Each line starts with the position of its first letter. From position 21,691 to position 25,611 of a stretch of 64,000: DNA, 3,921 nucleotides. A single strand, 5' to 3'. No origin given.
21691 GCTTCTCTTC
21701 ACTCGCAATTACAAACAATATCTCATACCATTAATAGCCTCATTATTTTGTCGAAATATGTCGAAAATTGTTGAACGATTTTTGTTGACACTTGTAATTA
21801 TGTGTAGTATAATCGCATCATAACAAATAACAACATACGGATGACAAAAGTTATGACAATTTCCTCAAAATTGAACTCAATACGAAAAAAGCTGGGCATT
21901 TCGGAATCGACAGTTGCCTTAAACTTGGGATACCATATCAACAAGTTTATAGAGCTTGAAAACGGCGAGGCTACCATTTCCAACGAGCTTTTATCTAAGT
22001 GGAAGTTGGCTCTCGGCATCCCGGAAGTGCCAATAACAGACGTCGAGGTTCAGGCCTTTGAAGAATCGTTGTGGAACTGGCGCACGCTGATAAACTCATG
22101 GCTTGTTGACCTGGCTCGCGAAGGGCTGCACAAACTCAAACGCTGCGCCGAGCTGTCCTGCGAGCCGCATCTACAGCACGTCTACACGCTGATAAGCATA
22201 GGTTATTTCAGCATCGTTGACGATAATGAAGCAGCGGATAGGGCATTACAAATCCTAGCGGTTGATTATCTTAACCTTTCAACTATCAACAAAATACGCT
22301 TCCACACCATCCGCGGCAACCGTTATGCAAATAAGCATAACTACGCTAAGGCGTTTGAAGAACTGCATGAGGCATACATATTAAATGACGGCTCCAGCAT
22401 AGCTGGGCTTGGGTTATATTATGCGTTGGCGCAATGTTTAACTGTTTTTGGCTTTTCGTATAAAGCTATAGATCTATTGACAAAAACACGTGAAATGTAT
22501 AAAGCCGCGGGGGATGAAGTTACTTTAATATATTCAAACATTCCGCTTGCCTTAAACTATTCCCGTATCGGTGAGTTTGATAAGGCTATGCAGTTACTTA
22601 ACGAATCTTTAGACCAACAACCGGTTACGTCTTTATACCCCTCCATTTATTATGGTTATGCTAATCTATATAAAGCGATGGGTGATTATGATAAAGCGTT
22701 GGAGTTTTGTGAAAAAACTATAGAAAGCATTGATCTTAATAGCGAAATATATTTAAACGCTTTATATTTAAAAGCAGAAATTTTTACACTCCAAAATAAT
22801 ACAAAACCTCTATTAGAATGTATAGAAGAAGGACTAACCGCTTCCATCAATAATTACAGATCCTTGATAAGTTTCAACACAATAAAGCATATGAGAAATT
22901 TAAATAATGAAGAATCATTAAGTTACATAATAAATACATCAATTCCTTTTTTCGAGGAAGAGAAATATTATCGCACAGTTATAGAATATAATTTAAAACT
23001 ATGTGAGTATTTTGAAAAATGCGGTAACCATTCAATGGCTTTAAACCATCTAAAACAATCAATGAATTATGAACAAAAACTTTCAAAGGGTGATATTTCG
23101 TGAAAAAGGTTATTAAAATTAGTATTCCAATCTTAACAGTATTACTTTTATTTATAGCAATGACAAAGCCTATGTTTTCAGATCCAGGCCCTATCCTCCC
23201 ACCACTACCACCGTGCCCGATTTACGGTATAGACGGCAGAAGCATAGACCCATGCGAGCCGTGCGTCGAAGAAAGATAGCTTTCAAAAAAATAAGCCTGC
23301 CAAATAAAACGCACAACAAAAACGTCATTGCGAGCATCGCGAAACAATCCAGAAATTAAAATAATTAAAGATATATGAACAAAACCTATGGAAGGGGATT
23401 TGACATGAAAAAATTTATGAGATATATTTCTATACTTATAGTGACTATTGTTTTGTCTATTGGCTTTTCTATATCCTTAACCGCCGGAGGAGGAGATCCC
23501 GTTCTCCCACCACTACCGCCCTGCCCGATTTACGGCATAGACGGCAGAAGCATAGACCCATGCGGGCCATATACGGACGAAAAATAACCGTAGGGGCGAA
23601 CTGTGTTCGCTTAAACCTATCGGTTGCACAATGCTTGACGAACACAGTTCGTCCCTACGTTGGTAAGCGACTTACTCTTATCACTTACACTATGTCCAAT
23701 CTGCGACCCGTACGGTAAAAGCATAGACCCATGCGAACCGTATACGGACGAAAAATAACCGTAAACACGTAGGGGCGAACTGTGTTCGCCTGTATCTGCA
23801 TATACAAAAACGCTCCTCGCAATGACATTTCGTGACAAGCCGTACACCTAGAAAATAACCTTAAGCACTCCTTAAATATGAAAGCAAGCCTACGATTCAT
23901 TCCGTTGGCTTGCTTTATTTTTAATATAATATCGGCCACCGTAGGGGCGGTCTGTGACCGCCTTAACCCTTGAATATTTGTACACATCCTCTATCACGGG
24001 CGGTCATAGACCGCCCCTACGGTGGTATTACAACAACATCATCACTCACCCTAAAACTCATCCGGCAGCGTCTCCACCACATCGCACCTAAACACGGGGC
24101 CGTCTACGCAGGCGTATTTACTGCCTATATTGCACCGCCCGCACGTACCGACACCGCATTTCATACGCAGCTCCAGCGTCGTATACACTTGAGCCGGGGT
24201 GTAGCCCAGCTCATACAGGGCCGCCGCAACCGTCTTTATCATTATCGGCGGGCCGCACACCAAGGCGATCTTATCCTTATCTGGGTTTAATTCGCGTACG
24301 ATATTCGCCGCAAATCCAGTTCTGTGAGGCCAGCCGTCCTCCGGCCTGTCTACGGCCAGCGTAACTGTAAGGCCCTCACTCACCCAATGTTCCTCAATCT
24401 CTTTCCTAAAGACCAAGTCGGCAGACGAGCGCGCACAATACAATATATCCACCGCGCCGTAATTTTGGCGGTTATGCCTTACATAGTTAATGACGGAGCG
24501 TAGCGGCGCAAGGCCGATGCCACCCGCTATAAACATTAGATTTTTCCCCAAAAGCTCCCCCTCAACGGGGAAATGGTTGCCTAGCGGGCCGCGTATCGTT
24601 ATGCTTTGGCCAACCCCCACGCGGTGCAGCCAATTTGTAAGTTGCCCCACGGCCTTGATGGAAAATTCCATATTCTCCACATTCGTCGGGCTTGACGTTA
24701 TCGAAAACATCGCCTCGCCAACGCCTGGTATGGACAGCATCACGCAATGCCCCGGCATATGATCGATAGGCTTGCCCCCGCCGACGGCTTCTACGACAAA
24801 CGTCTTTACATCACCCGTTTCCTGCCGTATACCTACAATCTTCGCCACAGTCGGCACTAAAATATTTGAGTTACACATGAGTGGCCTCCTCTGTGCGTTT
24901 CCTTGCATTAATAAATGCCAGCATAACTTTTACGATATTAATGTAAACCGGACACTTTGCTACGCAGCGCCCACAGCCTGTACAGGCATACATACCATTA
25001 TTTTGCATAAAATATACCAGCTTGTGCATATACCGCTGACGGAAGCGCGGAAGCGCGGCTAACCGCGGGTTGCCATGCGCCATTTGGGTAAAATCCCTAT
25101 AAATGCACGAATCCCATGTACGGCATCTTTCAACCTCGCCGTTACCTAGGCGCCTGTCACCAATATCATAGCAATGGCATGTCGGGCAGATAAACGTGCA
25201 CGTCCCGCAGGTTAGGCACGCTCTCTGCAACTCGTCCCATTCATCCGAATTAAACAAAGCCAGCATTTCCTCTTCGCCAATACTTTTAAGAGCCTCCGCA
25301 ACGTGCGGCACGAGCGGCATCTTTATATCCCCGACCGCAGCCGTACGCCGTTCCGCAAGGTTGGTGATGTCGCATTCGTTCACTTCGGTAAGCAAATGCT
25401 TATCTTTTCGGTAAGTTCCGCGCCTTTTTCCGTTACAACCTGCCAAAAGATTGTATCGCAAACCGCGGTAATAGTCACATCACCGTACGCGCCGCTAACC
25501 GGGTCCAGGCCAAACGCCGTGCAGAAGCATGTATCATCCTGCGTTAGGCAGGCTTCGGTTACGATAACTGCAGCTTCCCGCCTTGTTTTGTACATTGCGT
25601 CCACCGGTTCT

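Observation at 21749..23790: Second paralogous regulator-peptide cassette with two full peptide genes, a decayed copy, and interleaved hairpin repeats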

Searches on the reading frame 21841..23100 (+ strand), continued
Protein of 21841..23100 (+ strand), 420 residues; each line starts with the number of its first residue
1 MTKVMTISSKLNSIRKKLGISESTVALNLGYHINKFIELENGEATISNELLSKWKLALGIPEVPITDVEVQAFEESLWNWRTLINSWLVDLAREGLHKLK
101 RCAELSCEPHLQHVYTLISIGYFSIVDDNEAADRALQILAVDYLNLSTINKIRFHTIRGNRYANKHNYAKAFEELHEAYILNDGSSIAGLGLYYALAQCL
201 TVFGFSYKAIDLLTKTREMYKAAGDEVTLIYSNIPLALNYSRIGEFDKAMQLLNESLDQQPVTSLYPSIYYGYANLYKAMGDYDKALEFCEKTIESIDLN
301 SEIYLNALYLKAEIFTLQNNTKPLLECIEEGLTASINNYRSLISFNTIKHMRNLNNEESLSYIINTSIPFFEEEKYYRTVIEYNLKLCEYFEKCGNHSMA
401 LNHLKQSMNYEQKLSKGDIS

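Call 85: search_dna_similar(query=window:21853-23100:+, collection=plasmids, mode=protein, max_evalue=0.00001, max_rows=12)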
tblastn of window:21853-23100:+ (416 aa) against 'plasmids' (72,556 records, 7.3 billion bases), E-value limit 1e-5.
Records with a match: 2; places in all: 2; records where one place covers at least 80% of the query: 1.
Best place of each record, by identity: <60% 2.
By first word of the organism name: Mesobacillus 1; Pseudanabaena 1.
By predicted mobility (MOB-suite, as given by PLSDB): non-mobilizable 1; mobilizable 1.
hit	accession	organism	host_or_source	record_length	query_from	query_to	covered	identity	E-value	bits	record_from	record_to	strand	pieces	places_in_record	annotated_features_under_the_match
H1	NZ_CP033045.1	Mesobacillus foraminis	cell culture,Red Sea lagoons-Mangrove ...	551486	11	396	93%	23.9%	6e-7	59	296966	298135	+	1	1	helix-turn-helix transcriptional regulator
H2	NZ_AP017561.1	Pseudanabaena sp. ABRG5-3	-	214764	188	404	52%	23.8%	5e-6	56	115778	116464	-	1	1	CHAT domain-containing protein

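Call 86: search_dna_similar(query=window:21853-23100:+, collection=phages, mode=protein, max_evalue=0.00001, max_rows=12)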
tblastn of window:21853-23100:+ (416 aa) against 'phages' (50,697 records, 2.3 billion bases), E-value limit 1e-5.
No match.

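Call 87: get_annotated_region(hit=H1, flank=1500)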
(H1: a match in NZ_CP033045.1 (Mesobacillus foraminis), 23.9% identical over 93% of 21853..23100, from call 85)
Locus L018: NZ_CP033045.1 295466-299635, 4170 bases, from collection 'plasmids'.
description: Mesobacillus foraminis strain Bac44 plasmid unnamed, complete sequence
organism: Mesobacillus foraminis (NCBI taxid 279826)
taxonomy: Bacteria; Bacillota; Bacilli; Bacillales; Bacillaceae; Mesobacillus; Mesobacillus foraminis
host: -; source: cell culture,Red Sea lagoons-Mangrove Mud; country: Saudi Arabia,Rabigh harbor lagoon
typing (MOB-suite, as given by PLSDB): non-mobilizable
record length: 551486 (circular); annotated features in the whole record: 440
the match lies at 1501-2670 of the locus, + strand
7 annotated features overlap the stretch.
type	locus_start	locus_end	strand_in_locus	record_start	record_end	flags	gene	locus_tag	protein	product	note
CDS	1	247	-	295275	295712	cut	-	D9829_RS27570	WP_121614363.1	disulfide oxidoreductase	GO:0006457 - protein folding [Evidence IEA]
CDS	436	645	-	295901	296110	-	-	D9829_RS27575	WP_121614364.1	hypothetical protein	-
CDS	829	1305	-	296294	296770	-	-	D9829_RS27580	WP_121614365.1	hypothetical protein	-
CDS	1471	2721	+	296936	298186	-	-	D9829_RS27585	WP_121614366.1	helix-turn-helix transcriptional regulator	-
CDS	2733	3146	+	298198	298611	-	-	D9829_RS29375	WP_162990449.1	hypothetical protein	-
CDS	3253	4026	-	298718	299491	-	-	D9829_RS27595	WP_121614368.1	thioesterase domain-containing protein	GO:0009058 - biosynthetic process [Evidence IEA]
CDS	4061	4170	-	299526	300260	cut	-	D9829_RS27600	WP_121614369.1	4'-phosphopantetheinyl transferase superfamily protein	-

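Call 98: find_encoding_contigs(protein=P0013, flank=2500, max_places=2)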
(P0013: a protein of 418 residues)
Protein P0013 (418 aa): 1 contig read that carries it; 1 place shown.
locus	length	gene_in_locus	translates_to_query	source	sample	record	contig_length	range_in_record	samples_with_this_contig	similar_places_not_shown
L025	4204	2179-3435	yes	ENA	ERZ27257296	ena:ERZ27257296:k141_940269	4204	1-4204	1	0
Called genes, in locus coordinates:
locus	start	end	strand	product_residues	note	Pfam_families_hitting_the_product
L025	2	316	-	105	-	?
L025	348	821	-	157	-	-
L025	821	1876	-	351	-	PF13353:Fer4_12, PF04055:Radical_SAM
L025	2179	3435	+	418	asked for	PF01381:HTH_3, PF13560:HTH_31 (weak), PF13424:TPR_12 (weak)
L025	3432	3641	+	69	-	-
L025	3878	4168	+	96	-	-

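Call 99: find_encoding_contigs(protein=P0014, flank=2500, max_places=2)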
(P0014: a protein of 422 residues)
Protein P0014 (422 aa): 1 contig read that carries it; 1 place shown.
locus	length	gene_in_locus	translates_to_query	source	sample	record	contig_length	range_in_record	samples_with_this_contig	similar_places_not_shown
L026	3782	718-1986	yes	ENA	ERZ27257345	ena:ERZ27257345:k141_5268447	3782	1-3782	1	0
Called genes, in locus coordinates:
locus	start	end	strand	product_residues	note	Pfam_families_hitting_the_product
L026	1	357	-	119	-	?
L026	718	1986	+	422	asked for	PF01381:HTH_3, PF07719:TPR_2 (faint)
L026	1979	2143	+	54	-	-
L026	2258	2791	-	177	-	-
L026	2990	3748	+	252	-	PF00142:Fer4_NifH, PF01656:CbiA, PF02374:ArsA_ATPase (faint), PF06564:CBP_BcsQ, PF09140:MipZ, PF10609:ParA, PF13614:AAA_31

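Call 100: find_encoding_contigs(protein=P0015, flank=2500, max_places=2)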
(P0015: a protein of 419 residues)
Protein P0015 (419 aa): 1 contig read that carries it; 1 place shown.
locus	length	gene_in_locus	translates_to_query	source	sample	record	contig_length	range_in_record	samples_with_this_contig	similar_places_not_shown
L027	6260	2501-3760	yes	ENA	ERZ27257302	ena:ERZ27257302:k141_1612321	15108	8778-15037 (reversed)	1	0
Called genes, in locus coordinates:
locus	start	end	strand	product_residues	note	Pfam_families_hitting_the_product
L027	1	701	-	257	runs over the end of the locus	?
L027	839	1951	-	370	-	PF13353:Fer4_12 (weak), PF04055:Radical_SAM, PF13186:SPASM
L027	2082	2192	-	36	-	-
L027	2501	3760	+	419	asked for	PF13181:TPR_8 (weak)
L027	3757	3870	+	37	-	-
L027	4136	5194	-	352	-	PF00144:Beta-lactamase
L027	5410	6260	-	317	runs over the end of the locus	PF13302:Acetyltransf_3, PF00583:Acetyltransf_1, PF13523:Acetyltransf_8 (weak)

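Call 103: search_protein_families(library=ncbifam, proteins=[L025:821-1873:-, L027:839-1948:-, L027:2082-2189:-, L025:348-818:-], max_evalue=0.001)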
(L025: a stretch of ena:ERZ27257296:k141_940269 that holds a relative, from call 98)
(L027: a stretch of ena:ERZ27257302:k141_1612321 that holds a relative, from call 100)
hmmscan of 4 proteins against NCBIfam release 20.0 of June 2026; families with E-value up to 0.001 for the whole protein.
L025:821-1873:- (350 aa): 76 families (the best 25 are shown)
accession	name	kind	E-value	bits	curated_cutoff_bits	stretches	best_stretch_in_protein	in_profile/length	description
TIGR04545.1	rSAM_ahbD_hemeb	equivalog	1.7e-33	116.5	500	1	9-214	2-201/339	heme b synthase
TIGR04303.1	GeoRSP_rSAM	equivalog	3.9e-32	112.1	400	1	9-282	7-276/325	GeoRSP system radical SAM/SPASM protein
TIGR04051.1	rSAM_NirJ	equivalog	1.9e-29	102.8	515.45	1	9-199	4-188/354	heme d1 biosynthesis radical SAM protein NirJ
TIGR04055.1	rSAM_NirJ2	equivalog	2.7e-29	102.7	500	1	9-211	2-197/326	putative heme d1 biosynthesis radical SAM protein NirJ2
TIGR04133.1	rSAM_w_lipo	hypoth_equivalog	9.4e-29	100.4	425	1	7-218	24-232/350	TIGR04133 family radical SAM/SPASM protein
TIGR04054.1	rSAM_NirJ1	equivalog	4.4e-27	94.7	650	1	8-211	37-234/387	putative heme d1 biosynthesis radical SAM protein NirJ1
TIGR02668.1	moaA_archaeal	equivalog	1e-26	93.6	325.25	1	5-201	8-200/303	GTP 3',8-cyclase MoaA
TIGR04546.1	rSAM_ahbC_deAc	equivalog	1.5e-26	93.2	650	1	9-218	41-243/390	12,18-didecarboxysiroheme deacetylase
TIGR02666.1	moaA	equivalog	3e-26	92.2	284.05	1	11-209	14-214/336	GTP 3',8-cyclase MoaA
TIGR04053.2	TIGR04053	equivalog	5.7e-26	91.6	395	1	9-212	10-208/366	TIGR04053 family radical SAM/SPASM domain-containing protein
TIGR03913.1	rad_SAM_trio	equivalog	3.6e-25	88.3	591.75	1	2-236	15-240/477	GDL motif peptide-associated radical SAM/SPASM maturase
TIGR03962.1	mycofact_rSAM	equivalog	4.2e-25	88.7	265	1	9-213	14-211/339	mycofactocin radical SAM maturase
TIGR04347.1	pseudo_SAM_Halo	equivalog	4.8e-25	88.6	525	1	9-227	40-251/390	TIGR04347 family pseudo-SAM/SPASM protein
TIGR04250.1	SCM_rSAM_ScmE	equivalog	5.7e-25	88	400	1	7-221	3-213/358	SynChlorMet cassette radical SAM/SPASM protein ScmE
TIGR04103.1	rSAM_nif11_3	equivalog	5.8e-25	87.7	725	1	6-234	4-224/412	nif11-class peptide radical SAM maturase 3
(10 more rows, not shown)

L027:839-1948:- (369 aa): 70 families (the best 25 are shown)
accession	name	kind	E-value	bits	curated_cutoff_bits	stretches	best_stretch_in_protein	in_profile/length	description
TIGR04545.1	rSAM_ahbD_hemeb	equivalog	2.2e-34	119.4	500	2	26-191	6-173/339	heme b synthase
TIGR03962.1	mycofact_rSAM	equivalog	4.3e-32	111.6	265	1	25-329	17-317/339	mycofactocin radical SAM maturase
NF050035.1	rSAM_WgK_link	exception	9.7e-32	110.3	650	2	24-242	13-234/367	radical SAM/SPASM peptide maturase WgkB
TIGR04053.2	TIGR04053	equivalog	1.8e-29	103.1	395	2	26-192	14-185/366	TIGR04053 family radical SAM/SPASM domain-containing protein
TIGR04251.1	SCM_rSAM_ScmF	equivalog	2.2e-28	99.7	400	1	19-351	3-347/353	SynChlorMet cassette radical SAM/SPASM protein ScmF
TIGR04054.1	rSAM_NirJ1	equivalog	9.9e-28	96.8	650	2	24-193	40-209/387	putative heme d1 biosynthesis radical SAM protein NirJ1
TIGR02109.1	PQQ_syn_pqqE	equivalog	1.5e-27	96.4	381.35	1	22-345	9-332/358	pyrroloquinoline quinone biosynthesis protein PqqE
NF045574.1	sacti_mat_StsB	exception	8.7e-27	94.1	625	1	15-336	91-406/466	StsB family radical SAM/SPASM domain sactipeptide maturase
TIGR04051.1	rSAM_NirJ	equivalog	1.8e-26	93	515.45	2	26-185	8-168/354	heme d1 biosynthesis radical SAM protein NirJ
TIGR04347.1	pseudo_SAM_Halo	equivalog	3.2e-26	92.5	525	2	26-193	44-211/390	TIGR04347 family pseudo-SAM/SPASM protein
TIGR04055.1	rSAM_NirJ2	equivalog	1.8e-25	90.1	500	1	26-343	6-322/326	putative heme d1 biosynthesis radical SAM protein NirJ2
TIGR04546.1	rSAM_ahbC_deAc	equivalog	5.3e-25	88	650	2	25-194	44-213/390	12,18-didecarboxysiroheme deacetylase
TIGR02666.1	moaA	equivalog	2.2e-22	79.5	284.05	1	18-189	8-189/336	GTP 3',8-cyclase MoaA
TIGR02668.1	moaA_archaeal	equivalog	9.2e-22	77.4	325.25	1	18-188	8-182/303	GTP 3',8-cyclase MoaA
NF047865.1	rSAM_PapB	equivalog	2.5e-21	76.2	340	1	20-335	3-326/330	PapB family radical SAM/SPASM ranthipeptide maturase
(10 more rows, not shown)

L027:2082-2189:- (35 aa): 0 families

L025:348-818:- (156 aa): 0 families

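Call 107: search_protein_families(library=padloc, proteins=[window:21853-23100:+], max_evalue=0.01)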
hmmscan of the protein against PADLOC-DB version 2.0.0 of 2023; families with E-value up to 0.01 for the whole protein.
window:21853-23100:+ (416 aa): 1 family
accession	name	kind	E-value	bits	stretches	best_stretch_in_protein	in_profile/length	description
PDLC02926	HTH_VI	-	3.8e-05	21.9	1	3-57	2-56/92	-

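Call 108: search_protein_families(library=phrogs, proteins=[window:21853-23100:+], max_evalue=0.01)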
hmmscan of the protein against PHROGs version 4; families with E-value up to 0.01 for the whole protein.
window:21853-23100:+ (416 aa): 1 family
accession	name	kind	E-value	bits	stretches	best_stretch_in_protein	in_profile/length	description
phrog_5208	-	unknown function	4.5e-19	69.7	1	188-414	146-369/372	-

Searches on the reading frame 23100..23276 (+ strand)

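Call 9: search_protein_families(library=pfam, proteins=[window:23100-23276:+], max_evalue=0.01)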
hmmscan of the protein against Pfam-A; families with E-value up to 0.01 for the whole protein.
window:23100-23276:+ (59 aa): 0 families

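Call 41: search_protein_families(library=ncbifam, proteins=[window:23100-23276:+], max_evalue=1)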
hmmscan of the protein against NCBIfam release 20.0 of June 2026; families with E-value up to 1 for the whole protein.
window:23100-23276:+ (59 aa): 1 family
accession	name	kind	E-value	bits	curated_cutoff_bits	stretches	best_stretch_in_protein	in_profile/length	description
NF040516.1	CapE_47_fam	domain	0.41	10.6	35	1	1-21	1-21/39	CapE family protein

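Call 107: search_protein_families(library=padloc, proteins=[window:23100-23276:+], max_evalue=0.01)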
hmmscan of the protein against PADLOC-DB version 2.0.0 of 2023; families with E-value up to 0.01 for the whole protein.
window:23100-23276:+ (59 aa): 0 families

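Call 108: search_protein_families(library=phrogs, proteins=[window:23100-23276:+], max_evalue=0.01)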
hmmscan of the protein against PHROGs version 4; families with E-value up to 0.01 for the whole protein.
window:23100-23276:+ (59 aa): 0 families

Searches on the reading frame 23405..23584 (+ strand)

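Call 9: search_protein_families(library=pfam, proteins=[window:23405-23584:+], max_evalue=0.01)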
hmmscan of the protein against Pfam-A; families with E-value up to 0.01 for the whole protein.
window:23405-23584:+ (60 aa): 0 families

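Call 41: search_protein_families(library=ncbifam, proteins=[window:23405-23584:+], max_evalue=1)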
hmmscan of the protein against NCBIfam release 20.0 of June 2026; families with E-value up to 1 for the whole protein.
window:23405-23584:+ (60 aa): 1 family
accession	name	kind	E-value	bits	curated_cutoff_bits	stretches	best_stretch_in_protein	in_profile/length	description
NF041581.1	SosA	equivalog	0.064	13.5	60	1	1-25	6-30/77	DNA damage-induced cell division inhibitor SosA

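Call 107: search_protein_families(library=padloc, proteins=[window:23405-23584:+], max_evalue=0.01)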
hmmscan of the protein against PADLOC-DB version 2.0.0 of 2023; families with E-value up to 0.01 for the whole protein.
window:23405-23584:+ (60 aa): 0 families

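Call 108: search_protein_families(library=phrogs, proteins=[window:23405-23584:+], max_evalue=0.01)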
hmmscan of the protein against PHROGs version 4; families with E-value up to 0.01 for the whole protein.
window:23405-23584:+ (60 aa): 0 families

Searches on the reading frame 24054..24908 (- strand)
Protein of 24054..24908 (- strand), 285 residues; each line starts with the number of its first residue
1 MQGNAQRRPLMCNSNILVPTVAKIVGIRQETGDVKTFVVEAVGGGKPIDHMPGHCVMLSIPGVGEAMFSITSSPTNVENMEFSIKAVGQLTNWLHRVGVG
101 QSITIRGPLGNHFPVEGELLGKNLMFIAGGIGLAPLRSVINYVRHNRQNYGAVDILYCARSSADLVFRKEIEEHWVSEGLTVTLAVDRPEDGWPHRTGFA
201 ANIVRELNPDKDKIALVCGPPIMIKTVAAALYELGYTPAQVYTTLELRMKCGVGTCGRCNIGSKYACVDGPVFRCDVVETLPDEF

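Call 9: search_protein_families(library=pfam, proteins=[window:24054-24908:-], max_evalue=0.01)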
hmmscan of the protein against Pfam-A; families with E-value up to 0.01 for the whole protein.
window:24054-24908:- (285 aa): 4 families
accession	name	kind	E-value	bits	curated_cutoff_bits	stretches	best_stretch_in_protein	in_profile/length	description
PF00175.26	NAD_binding_1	-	5.2e-17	62.9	22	1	126-228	1-108/109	Oxidoreductase NAD-binding domain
PF10418.14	DHODB_Fe-S_bind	-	2e-08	34.2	23.9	1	246-278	1-40/41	Iron-sulfur cluster binding domain of dihydroorotate dehydrogenase B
PF00970.30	FAD_binding_6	-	4.6e-06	27.3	21.1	1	27-111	7-96/99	Oxidoreductase FAD-binding domain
PF08030.17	NAD_binding_6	-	0.0017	18.9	22.2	0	122-155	2-39/156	Ferric reductase NAD binding domain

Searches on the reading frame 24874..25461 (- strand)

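Call 79: search_protein_families(library=pfam, proteins=[window:24874-25461:-], max_evalue=0.001)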
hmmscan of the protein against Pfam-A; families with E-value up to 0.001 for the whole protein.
window:24874-25461:- (196 aa): 10 families
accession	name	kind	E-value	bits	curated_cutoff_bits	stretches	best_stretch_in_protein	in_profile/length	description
PF17179.9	Fer4_22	-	1.4e-30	106.4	27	1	82-174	2-95/95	4Fe-4S dicluster domain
PF13237.11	Fer4_10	-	3.2e-08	33.8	25.5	1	159-172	8-21/53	4Fe-4S dicluster domain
PF13183.11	Fer4_8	-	9.3e-08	32.9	27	1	80-173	3-67/68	4Fe-4S dicluster domain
PF13187.11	Fer4_9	-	1.6e-06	28.5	27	1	159-172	36-49/52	4Fe-4S dicluster domain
PF13534.11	Fer4_17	-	1e-05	26.4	22.2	0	140-173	26-59/61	4Fe-4S dicluster domain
PF25160.1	LdpA_Fe-S-bd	-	1.9e-05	24.8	27.6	0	159-172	27-40/49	LdpA Fe-S cluster-binding domain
PF12797.12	Fer4_2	-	3.4e-05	24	24.5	0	159-172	9-22/22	4Fe-4S binding domain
PF14697.11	Fer4_21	-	3.7e-05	24.2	35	0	159-174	40-57/59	4Fe-4S dicluster domain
PF12838.12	Fer4_7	-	5.2e-05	24.1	27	1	159-172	37-50/52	4Fe-4S dicluster domain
PF00037.32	Fer4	-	0.00024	21.2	21.1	0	159-172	7-20/24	4Fe-4S binding domain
